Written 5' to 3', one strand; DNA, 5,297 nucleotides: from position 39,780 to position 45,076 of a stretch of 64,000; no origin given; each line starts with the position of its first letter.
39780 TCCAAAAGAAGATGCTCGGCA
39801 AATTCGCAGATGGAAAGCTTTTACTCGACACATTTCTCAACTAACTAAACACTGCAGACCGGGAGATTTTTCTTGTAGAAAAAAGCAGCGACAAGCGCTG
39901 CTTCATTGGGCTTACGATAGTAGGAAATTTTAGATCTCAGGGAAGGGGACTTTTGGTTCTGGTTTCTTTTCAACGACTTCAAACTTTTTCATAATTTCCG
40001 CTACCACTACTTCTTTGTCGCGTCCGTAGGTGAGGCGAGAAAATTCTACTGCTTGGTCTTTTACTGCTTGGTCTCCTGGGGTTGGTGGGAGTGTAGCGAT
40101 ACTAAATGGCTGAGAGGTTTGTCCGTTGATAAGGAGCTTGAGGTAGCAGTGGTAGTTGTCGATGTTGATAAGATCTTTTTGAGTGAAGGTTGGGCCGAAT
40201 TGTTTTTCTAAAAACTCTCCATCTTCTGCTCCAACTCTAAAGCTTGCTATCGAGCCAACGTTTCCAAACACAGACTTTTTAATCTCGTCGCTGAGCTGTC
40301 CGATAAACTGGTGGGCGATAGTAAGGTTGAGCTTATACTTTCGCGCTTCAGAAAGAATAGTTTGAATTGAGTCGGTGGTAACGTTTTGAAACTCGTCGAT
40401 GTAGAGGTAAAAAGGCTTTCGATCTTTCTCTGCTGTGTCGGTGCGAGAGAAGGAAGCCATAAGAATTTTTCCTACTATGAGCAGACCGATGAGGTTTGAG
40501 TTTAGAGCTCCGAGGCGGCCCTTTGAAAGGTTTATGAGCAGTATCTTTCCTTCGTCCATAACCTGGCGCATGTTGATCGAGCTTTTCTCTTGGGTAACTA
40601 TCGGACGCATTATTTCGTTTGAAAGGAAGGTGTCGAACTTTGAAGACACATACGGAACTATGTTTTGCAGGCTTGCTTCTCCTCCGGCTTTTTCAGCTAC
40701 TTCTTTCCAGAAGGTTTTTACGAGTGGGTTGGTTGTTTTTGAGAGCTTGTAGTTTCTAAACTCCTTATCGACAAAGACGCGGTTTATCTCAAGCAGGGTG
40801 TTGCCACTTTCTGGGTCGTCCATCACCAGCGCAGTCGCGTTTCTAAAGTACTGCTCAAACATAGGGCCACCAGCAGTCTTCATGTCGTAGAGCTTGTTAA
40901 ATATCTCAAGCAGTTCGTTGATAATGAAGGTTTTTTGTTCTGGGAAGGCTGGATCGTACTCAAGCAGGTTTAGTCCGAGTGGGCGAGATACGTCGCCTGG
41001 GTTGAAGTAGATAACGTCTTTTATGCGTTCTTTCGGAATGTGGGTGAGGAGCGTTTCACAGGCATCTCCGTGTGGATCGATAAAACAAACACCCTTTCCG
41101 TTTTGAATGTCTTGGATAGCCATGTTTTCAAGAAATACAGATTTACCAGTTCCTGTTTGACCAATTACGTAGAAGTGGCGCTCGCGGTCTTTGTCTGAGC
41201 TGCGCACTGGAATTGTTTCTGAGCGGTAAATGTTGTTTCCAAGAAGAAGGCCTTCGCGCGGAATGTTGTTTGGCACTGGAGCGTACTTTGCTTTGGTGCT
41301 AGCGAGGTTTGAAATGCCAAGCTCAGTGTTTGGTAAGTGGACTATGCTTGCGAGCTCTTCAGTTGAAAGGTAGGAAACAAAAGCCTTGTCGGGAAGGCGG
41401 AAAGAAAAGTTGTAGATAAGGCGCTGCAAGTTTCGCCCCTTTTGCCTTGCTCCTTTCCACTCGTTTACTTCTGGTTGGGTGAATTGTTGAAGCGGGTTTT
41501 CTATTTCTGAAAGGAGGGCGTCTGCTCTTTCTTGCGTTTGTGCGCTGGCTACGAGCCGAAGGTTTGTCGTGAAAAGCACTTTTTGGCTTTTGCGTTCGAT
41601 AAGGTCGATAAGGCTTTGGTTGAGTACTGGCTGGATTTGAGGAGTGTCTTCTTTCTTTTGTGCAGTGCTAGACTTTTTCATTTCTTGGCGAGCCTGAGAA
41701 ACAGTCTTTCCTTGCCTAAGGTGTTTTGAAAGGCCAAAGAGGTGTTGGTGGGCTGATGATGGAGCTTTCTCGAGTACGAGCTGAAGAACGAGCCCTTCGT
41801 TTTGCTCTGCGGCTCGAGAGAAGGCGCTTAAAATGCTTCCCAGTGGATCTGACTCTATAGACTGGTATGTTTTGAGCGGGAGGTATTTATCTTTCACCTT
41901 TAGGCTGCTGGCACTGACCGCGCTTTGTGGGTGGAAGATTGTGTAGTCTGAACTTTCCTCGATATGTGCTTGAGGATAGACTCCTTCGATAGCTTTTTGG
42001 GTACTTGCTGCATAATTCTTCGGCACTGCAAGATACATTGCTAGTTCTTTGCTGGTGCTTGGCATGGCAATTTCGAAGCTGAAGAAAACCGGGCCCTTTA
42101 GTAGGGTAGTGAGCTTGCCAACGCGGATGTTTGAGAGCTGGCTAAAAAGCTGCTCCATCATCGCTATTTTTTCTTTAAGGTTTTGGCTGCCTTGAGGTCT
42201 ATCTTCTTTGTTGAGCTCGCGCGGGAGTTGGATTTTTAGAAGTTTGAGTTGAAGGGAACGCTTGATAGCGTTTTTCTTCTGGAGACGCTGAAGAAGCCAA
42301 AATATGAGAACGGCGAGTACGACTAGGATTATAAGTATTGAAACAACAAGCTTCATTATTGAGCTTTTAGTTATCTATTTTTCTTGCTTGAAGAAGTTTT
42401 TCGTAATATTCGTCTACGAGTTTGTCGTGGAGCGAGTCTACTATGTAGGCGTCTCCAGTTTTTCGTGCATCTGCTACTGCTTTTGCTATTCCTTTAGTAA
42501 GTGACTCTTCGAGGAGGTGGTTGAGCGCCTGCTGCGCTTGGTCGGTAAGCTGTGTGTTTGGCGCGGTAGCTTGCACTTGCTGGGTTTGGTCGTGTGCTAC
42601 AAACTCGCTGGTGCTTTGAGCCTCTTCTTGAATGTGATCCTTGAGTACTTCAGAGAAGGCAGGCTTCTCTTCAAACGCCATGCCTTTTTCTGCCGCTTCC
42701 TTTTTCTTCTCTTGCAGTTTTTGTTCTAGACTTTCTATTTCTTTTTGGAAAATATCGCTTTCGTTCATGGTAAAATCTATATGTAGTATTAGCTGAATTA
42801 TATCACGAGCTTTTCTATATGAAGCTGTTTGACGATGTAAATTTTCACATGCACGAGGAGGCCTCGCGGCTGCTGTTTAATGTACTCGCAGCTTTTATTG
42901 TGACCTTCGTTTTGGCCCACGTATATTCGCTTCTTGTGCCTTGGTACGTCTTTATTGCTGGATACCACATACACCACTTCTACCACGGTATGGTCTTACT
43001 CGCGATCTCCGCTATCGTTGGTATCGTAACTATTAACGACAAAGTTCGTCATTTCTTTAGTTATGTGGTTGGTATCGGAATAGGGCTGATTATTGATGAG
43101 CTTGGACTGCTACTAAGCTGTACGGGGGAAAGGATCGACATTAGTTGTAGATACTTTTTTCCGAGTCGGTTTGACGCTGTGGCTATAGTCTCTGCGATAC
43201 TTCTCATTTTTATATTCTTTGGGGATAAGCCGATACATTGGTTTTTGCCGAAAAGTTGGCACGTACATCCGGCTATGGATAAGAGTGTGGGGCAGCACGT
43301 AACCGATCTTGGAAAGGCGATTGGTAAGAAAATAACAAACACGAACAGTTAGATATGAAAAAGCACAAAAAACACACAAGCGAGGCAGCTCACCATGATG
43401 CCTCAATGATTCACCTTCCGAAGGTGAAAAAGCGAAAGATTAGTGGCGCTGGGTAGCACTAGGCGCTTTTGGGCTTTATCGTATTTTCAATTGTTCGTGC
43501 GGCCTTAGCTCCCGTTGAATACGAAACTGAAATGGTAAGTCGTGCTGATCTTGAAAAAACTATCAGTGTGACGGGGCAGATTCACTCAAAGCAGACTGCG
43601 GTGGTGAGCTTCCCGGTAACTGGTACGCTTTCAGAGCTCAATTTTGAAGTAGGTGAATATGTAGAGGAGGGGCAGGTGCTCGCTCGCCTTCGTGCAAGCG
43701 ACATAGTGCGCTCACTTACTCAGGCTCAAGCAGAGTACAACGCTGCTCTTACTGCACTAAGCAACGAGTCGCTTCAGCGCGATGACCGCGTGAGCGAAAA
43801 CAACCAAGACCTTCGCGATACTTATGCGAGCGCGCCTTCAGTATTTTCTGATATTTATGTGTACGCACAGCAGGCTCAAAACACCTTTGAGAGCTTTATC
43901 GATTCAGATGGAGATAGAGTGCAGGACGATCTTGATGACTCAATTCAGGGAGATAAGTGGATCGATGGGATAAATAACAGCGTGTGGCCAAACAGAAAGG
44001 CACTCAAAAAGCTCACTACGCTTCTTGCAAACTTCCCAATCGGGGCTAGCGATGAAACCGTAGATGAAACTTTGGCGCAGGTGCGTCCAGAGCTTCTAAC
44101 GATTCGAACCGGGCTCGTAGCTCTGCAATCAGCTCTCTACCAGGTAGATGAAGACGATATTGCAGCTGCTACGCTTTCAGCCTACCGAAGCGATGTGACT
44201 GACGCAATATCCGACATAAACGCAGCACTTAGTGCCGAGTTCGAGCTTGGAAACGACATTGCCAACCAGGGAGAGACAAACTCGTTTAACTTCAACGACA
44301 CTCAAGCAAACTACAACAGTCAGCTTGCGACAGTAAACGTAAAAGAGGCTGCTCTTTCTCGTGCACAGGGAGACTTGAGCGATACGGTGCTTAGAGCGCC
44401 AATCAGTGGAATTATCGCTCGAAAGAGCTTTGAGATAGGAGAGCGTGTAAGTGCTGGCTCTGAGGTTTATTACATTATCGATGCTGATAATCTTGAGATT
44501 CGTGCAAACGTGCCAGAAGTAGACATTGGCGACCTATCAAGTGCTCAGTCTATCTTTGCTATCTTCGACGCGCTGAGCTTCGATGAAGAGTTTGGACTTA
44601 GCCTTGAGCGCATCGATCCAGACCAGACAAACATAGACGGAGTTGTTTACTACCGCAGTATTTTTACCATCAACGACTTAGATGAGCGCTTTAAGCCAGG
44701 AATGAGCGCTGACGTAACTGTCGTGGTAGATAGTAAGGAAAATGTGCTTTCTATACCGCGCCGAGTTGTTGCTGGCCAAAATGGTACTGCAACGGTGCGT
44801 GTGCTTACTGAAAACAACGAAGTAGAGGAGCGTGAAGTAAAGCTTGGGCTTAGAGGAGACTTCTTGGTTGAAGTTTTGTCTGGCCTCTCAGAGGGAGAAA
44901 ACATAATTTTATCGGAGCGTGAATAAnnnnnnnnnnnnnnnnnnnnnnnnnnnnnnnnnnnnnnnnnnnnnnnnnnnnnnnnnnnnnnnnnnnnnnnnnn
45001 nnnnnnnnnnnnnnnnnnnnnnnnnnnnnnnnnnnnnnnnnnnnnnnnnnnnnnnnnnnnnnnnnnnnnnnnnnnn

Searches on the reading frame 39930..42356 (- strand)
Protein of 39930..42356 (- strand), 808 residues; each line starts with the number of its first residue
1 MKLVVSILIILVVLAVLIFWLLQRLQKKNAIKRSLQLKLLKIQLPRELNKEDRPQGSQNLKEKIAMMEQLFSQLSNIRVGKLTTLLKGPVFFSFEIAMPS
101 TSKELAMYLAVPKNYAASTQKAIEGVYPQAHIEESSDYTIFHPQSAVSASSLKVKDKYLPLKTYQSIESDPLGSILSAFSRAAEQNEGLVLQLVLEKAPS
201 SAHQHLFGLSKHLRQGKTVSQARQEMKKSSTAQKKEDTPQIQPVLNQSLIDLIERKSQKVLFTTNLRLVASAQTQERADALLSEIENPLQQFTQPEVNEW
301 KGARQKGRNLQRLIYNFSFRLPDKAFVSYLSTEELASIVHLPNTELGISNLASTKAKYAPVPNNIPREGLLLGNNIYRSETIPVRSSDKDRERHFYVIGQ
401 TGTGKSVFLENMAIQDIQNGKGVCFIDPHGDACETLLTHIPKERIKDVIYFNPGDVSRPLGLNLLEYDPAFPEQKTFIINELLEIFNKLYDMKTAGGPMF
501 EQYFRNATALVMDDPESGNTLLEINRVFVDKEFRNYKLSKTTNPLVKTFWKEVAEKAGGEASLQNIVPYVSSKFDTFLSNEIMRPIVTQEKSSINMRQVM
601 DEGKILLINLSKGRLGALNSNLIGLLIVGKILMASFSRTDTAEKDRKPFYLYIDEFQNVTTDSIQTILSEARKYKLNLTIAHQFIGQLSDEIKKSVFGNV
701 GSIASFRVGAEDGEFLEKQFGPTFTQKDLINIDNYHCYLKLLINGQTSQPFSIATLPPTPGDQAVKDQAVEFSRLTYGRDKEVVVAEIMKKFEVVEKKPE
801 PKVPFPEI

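Call 100: search_protein_families(library=pfam, max_evalue=0.00001, proteins=[window:39930-42356:-])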
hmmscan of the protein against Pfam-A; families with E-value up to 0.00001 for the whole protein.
window:39930-42356:- (808 aa): 1 family
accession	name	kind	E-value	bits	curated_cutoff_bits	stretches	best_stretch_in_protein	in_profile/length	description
PF01935.23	DUF87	-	6.7e-08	33.3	23.2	1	386-613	18-204/220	Helicase HerA, central domain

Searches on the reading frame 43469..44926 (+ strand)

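Call 100: search_protein_families(library=pfam, max_evalue=0.00001, proteins=[window:43469-44926:+])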
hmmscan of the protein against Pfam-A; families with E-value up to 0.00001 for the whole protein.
window:43469-44926:+ (485 aa): 2 families
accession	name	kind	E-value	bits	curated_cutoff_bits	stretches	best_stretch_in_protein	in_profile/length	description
PF13437.12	HlyD_3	-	5.3e-17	62.9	22.2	1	307-396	1-90/106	HlyD family secretion protein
PF16576.10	HlyD_D23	-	3.1e-16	59.8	30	2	272-412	77-212/214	Barrel-sandwich domain of CusB or HlyD membrane-fusion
